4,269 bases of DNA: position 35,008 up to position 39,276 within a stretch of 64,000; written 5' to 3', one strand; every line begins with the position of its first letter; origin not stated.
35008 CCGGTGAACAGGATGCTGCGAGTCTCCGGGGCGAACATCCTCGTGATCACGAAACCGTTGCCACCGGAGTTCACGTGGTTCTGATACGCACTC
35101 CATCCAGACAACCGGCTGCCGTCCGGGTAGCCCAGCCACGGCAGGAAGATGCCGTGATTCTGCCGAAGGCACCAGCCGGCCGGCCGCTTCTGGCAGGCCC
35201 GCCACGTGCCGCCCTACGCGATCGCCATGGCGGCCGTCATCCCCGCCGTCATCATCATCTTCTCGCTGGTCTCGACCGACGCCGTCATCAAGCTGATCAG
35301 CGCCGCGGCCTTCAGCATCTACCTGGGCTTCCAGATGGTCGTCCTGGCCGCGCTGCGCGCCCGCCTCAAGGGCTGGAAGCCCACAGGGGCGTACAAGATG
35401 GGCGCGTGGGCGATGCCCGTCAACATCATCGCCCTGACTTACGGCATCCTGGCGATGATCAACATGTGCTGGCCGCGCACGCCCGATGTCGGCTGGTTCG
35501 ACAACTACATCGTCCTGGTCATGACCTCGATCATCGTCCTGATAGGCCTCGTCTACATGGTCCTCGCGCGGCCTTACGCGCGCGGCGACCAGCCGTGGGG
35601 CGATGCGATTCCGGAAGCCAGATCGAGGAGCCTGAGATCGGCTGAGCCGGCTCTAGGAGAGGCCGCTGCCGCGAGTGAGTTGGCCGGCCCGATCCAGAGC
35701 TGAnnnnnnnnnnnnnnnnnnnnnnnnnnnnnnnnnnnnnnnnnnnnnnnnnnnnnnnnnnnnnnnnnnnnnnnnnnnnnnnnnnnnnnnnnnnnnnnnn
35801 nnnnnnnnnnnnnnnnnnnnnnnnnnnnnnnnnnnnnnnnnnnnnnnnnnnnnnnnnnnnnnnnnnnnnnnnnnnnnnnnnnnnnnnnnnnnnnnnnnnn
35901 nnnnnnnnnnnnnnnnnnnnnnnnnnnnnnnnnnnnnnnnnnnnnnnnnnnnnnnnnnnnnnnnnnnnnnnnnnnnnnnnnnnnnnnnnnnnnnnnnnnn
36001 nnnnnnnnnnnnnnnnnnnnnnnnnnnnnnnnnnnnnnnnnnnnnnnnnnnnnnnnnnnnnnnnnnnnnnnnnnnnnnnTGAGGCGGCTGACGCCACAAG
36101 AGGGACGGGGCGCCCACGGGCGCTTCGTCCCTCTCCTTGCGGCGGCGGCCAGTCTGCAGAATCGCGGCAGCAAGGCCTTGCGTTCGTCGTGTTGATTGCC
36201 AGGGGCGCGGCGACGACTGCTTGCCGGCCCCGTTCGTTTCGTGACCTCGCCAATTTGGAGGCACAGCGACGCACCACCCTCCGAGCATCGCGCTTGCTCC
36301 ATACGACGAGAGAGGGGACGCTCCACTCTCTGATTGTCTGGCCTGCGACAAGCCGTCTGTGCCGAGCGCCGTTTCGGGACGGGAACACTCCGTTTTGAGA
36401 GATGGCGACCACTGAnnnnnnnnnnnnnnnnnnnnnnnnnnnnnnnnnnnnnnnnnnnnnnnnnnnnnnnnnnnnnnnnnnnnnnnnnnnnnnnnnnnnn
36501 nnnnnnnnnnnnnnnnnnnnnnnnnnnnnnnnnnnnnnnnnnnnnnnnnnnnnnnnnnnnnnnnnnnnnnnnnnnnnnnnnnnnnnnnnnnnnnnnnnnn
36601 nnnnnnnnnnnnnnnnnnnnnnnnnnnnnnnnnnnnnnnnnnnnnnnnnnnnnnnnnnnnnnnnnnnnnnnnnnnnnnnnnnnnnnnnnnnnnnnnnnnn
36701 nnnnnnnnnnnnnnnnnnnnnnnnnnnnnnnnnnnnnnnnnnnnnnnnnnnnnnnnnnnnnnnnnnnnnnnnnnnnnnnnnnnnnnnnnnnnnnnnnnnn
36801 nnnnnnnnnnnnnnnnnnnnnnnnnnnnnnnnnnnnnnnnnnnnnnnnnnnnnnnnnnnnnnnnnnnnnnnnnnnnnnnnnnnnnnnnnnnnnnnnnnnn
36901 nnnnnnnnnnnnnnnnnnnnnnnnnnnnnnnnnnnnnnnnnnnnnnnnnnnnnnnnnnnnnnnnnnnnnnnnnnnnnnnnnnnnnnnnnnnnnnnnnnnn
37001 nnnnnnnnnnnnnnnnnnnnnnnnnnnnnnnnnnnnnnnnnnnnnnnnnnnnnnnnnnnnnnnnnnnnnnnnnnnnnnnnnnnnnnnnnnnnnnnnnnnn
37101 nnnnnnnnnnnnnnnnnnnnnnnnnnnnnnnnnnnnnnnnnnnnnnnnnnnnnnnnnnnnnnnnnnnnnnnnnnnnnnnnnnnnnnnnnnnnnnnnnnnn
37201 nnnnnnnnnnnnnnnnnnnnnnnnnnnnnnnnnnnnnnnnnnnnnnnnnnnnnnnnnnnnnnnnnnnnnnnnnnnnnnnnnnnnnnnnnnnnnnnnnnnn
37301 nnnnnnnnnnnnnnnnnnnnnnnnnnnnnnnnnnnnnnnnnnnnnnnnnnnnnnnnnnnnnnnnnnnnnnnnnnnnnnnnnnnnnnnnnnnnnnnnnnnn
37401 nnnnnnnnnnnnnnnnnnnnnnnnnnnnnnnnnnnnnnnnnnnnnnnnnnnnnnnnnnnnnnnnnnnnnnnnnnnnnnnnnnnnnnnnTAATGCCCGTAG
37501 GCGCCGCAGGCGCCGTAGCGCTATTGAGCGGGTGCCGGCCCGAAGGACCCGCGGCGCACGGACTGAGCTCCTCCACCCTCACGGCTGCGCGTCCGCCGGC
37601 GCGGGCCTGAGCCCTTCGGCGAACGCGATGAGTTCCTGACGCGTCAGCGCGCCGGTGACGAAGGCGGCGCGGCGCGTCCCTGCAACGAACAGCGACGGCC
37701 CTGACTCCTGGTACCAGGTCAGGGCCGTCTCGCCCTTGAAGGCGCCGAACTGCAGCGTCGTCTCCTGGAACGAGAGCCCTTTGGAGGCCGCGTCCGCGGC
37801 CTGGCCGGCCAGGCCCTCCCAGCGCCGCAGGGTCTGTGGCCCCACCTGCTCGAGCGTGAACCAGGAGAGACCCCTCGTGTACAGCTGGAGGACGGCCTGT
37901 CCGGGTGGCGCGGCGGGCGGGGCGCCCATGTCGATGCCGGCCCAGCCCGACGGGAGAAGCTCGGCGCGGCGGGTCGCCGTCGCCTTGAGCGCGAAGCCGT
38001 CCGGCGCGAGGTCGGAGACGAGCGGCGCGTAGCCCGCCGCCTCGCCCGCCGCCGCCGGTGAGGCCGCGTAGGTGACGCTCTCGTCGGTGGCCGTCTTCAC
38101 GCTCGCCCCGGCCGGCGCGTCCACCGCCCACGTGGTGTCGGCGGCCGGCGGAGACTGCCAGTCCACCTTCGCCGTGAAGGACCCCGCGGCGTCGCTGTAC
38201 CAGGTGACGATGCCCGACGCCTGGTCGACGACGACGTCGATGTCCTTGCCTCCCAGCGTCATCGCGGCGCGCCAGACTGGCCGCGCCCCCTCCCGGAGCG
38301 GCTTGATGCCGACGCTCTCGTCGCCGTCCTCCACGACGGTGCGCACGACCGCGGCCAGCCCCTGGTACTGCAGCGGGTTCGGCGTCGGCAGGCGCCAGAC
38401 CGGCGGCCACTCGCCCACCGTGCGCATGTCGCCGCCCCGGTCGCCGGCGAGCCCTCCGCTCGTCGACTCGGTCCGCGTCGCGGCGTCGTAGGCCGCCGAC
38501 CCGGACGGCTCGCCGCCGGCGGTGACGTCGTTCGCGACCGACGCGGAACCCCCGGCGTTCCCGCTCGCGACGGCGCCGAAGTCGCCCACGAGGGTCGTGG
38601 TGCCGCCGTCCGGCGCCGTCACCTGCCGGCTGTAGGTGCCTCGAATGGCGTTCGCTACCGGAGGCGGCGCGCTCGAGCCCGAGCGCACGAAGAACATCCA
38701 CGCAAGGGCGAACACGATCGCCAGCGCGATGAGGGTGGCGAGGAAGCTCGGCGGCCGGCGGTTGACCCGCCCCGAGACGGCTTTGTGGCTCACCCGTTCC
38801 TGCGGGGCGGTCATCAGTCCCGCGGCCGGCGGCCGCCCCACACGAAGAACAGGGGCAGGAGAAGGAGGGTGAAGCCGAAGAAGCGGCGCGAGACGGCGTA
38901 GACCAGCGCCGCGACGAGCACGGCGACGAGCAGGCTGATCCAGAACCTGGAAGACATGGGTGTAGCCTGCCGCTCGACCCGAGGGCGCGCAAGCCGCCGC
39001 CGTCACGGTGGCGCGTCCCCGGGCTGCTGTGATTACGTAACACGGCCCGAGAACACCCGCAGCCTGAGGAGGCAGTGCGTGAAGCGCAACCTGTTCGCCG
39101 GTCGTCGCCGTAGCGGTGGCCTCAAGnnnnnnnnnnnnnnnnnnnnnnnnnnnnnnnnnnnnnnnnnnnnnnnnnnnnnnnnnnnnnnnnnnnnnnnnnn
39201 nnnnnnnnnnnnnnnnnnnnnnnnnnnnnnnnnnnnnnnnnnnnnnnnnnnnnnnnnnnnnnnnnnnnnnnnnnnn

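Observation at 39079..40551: In-frame amber codon at the pyrrolysine position of a bona fide trimethylamine methyltransferase (mttB)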

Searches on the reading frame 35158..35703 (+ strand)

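Call 10: search_protein_families(library=pfam, proteins=[window:35158-35703:+], max_evalue=0.001)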
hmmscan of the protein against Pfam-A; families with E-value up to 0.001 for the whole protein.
window:35158-35703:+ (181 aa): 0 families

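Call 38: search_protein_families(library=ncbifam, proteins=[window:35158-35703:+], max_evalue=0.001)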
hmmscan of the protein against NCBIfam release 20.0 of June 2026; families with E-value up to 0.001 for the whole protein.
window:35158-35703:+ (181 aa): 1 family
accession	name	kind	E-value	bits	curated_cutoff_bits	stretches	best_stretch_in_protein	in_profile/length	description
TIGR03428.1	ureacarb_perm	hypoth_equivalog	1e-10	41.1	740.45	1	23-125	353-462/475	permease, urea carboxylase system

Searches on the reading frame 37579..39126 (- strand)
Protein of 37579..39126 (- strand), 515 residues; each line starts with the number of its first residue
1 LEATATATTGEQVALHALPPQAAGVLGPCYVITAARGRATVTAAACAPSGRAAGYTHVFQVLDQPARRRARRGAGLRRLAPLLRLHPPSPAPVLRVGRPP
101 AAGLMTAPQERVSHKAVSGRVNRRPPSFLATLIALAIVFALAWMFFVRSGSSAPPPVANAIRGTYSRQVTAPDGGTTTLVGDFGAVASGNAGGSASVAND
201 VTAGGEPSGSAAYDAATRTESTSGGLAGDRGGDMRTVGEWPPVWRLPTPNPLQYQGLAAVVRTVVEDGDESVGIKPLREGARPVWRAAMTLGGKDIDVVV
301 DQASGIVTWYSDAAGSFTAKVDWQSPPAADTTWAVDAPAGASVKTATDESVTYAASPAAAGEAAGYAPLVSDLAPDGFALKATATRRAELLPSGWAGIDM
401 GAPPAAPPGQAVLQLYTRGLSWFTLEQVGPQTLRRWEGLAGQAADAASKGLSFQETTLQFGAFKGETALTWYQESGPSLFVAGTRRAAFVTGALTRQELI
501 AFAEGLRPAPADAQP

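Call 10: search_protein_families(library=pfam, proteins=[window:37579-39126:-], max_evalue=0.001)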
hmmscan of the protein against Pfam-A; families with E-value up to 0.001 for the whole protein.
window:37579-39126:- (515 aa): 0 families

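Call 38: search_protein_families(library=ncbifam, proteins=[window:37579-39126:-], max_evalue=0.001)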
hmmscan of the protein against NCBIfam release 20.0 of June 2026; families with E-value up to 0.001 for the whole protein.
window:37579-39126:- (515 aa): 0 families
